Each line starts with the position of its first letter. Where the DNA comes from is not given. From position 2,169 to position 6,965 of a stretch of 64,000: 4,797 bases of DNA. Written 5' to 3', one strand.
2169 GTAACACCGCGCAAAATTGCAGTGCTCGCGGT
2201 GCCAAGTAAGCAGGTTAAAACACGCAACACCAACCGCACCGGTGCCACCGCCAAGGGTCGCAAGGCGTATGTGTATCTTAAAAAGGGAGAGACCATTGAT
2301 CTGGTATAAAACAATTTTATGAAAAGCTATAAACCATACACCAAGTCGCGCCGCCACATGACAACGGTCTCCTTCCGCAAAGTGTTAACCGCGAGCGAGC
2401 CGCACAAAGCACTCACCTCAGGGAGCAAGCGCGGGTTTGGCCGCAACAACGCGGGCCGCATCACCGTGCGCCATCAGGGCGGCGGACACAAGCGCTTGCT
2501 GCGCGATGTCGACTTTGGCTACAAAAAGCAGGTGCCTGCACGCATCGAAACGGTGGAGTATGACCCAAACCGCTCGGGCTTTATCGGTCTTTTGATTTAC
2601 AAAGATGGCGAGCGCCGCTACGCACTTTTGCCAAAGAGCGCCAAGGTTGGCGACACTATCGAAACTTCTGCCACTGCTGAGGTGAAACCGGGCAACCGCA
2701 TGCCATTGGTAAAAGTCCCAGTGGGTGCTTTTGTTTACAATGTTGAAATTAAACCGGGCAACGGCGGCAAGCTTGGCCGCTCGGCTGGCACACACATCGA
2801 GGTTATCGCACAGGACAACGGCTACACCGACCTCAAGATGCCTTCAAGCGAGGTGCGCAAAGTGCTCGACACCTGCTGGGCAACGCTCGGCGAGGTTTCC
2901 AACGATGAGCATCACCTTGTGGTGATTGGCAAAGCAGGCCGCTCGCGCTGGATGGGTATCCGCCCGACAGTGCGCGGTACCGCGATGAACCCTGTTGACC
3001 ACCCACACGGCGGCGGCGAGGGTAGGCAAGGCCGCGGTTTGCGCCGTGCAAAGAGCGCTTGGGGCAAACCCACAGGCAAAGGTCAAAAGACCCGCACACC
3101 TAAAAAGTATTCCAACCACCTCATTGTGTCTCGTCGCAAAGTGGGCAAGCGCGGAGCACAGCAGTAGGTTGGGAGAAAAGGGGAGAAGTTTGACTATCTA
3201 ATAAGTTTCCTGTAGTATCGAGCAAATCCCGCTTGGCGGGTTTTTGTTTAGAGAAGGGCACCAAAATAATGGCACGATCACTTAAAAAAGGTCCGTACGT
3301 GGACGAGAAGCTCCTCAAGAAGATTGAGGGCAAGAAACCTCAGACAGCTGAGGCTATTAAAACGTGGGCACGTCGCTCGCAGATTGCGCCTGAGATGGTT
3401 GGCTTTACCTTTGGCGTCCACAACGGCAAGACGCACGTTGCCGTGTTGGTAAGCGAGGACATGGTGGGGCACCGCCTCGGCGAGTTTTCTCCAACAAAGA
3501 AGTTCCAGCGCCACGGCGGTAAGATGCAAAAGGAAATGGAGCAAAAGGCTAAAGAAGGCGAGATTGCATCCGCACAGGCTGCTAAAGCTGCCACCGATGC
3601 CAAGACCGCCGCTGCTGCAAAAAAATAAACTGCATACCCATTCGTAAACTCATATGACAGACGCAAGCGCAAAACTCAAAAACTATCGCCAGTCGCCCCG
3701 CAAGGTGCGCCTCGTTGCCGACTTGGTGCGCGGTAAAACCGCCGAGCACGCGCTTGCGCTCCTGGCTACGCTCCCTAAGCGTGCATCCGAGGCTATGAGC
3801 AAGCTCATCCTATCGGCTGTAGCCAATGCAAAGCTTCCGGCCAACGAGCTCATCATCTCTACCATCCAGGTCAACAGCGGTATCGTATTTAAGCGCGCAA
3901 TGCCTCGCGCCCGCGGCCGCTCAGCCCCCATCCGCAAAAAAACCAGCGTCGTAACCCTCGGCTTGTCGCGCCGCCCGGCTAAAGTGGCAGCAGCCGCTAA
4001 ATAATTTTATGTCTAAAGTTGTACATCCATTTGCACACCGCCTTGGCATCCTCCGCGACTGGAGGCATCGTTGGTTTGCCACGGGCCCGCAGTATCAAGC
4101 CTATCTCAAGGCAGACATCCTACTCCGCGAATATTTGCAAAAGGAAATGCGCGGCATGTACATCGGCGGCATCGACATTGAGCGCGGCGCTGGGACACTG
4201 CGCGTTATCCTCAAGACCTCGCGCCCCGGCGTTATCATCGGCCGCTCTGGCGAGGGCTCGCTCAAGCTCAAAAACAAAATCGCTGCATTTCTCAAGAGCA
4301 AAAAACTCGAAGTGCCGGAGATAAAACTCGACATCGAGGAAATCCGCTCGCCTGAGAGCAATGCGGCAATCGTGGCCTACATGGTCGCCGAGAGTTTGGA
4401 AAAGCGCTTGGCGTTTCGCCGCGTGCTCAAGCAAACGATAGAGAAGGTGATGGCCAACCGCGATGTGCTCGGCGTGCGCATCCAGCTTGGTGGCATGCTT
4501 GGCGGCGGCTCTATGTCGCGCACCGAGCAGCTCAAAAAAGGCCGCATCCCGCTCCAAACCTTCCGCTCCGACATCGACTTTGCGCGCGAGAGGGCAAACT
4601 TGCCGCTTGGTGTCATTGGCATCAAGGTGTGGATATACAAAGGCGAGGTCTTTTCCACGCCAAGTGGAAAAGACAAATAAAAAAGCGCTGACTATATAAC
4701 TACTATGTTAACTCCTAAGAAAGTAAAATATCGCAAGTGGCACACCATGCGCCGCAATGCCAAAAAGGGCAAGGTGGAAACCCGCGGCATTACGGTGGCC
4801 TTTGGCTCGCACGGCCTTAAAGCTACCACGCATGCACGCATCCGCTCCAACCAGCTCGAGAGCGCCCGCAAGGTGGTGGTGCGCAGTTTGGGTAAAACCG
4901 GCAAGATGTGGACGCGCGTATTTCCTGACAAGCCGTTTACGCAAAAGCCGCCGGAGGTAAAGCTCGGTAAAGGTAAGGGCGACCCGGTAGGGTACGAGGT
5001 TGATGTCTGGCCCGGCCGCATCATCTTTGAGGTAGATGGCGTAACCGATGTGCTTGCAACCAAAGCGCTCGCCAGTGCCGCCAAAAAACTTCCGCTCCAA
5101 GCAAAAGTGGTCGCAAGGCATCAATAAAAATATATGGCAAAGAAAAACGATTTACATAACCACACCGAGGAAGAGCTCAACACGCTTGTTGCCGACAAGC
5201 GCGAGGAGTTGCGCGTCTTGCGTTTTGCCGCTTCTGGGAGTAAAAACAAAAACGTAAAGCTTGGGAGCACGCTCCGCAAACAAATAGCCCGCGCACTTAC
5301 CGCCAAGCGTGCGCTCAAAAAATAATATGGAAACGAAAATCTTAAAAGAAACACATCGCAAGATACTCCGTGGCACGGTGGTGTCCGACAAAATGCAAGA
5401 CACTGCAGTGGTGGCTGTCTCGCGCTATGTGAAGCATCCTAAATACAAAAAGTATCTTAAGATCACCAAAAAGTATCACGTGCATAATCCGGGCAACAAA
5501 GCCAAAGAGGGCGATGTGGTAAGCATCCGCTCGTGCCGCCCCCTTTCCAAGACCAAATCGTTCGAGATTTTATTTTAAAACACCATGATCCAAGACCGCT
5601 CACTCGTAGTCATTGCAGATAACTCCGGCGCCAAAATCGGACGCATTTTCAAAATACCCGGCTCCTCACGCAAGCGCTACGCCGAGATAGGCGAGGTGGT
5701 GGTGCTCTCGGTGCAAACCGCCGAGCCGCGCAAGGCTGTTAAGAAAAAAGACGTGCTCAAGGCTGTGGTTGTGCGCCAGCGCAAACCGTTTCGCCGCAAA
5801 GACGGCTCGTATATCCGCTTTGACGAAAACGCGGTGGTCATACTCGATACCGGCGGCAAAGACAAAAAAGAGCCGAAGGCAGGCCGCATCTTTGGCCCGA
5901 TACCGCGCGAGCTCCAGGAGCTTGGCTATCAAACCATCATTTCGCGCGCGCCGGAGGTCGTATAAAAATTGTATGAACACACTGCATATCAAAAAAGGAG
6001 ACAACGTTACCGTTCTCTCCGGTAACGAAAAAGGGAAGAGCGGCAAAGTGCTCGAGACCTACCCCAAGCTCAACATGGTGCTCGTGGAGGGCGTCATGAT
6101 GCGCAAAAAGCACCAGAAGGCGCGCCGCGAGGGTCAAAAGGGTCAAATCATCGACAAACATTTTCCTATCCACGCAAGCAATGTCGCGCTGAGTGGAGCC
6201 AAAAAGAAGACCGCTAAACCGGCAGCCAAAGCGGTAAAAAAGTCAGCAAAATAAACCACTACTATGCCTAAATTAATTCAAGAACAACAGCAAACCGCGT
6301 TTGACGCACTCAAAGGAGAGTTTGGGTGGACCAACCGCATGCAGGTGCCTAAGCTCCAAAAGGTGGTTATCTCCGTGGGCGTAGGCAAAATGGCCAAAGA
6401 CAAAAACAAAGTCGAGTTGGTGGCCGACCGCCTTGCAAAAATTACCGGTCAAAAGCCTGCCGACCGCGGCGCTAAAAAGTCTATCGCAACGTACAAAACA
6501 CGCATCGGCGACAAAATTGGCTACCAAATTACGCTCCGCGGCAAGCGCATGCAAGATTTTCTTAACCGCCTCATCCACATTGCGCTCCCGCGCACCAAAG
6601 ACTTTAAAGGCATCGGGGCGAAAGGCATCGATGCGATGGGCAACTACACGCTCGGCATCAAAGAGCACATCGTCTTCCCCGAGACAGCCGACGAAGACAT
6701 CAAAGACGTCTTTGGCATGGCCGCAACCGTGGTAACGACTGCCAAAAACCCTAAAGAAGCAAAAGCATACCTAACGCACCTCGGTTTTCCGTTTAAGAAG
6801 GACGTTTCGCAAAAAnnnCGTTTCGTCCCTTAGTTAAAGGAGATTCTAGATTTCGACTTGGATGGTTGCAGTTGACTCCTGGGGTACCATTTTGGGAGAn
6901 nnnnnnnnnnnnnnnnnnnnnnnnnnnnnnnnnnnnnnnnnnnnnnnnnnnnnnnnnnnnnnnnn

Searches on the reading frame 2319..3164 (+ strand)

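Call 54: search_protein_families(library=pfam, proteins=[window:2319-3164:+], max_evalue=0.001)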
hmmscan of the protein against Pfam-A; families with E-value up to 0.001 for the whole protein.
window:2319-3164:+ (282 aa): 2 families
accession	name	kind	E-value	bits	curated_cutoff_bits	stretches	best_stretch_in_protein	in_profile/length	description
PF03947.24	Ribosomal_L2_C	-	9.4e-49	165.1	33.7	1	123-249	1-126/126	Ribosomal Proteins L2, C-terminal domain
PF00181.30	Ribosomal_L2_N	-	3e-27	94.9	23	1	41-115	1-76/77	Ribosomal Proteins L2, RNA binding N-terminal domain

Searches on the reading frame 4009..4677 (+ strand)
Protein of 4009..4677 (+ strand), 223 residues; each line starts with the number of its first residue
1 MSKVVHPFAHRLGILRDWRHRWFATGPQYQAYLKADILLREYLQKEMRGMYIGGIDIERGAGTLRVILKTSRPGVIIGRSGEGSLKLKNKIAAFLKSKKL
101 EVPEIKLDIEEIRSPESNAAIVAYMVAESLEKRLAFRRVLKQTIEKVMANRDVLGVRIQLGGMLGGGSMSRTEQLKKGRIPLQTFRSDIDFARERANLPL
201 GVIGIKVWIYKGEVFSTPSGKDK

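Call 54: search_protein_families(library=pfam, proteins=[window:4009-4677:+], max_evalue=0.001)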
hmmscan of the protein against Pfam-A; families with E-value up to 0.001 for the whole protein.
window:4009-4677:+ (223 aa): 2 families
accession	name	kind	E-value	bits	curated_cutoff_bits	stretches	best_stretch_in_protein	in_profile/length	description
PF00189.25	Ribosomal_S3_C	-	3.9e-26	91.8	34.1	1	126-209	1-83/83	Ribosomal protein S3, C-terminal domain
PF07650.23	KH_2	-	6.8e-11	42.3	22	1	39-116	2-77/78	KH domain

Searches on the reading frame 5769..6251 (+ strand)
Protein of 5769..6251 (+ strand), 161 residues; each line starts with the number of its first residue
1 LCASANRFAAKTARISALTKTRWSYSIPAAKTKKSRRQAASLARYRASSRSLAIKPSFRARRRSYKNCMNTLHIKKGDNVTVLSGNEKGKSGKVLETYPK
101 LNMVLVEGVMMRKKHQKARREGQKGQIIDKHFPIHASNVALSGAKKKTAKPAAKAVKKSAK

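Call 54: search_protein_families(library=pfam, proteins=[window:5769-6251:+], max_evalue=0.001)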
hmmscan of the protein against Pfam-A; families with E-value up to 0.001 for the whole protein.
window:5769-6251:+ (161 aa): 3 families
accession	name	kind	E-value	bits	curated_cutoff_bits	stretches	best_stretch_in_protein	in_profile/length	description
PF17136.10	ribosomal_L24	-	1e-10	42.2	27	1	109-149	1-41/65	Ribosomal proteins 50S L24/mitochondrial 39S L24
PF00467.35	KOW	-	6.4e-08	32.6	22.3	1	76-107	1-32/32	KOW motif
PF22682.2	Ribosomal_uL24m-like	-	0.00021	21.4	29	1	75-150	2-79/223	Large ribosomal subunit protein uL24m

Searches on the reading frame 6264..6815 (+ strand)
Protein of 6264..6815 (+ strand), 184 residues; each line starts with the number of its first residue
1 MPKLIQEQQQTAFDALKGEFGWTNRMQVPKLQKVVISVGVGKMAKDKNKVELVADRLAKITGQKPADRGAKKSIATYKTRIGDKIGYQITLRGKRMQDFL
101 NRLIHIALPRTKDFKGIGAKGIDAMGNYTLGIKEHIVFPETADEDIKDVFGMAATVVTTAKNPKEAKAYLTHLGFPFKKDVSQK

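Call 54: search_protein_families(library=pfam, proteins=[window:6264-6815:+], max_evalue=0.001)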
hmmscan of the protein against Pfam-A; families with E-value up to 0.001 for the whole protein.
window:6264-6815:+ (184 aa): 2 families
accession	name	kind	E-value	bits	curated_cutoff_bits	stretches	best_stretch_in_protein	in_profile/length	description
PF00673.26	Ribosomal_L5_C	-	6.6e-31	106.7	27.8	1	84-177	1-94/94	ribosomal L5P family C-terminus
PF00281.24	Ribosomal_L5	-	2e-17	63.7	34.9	1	24-80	1-57/57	Ribosomal protein L5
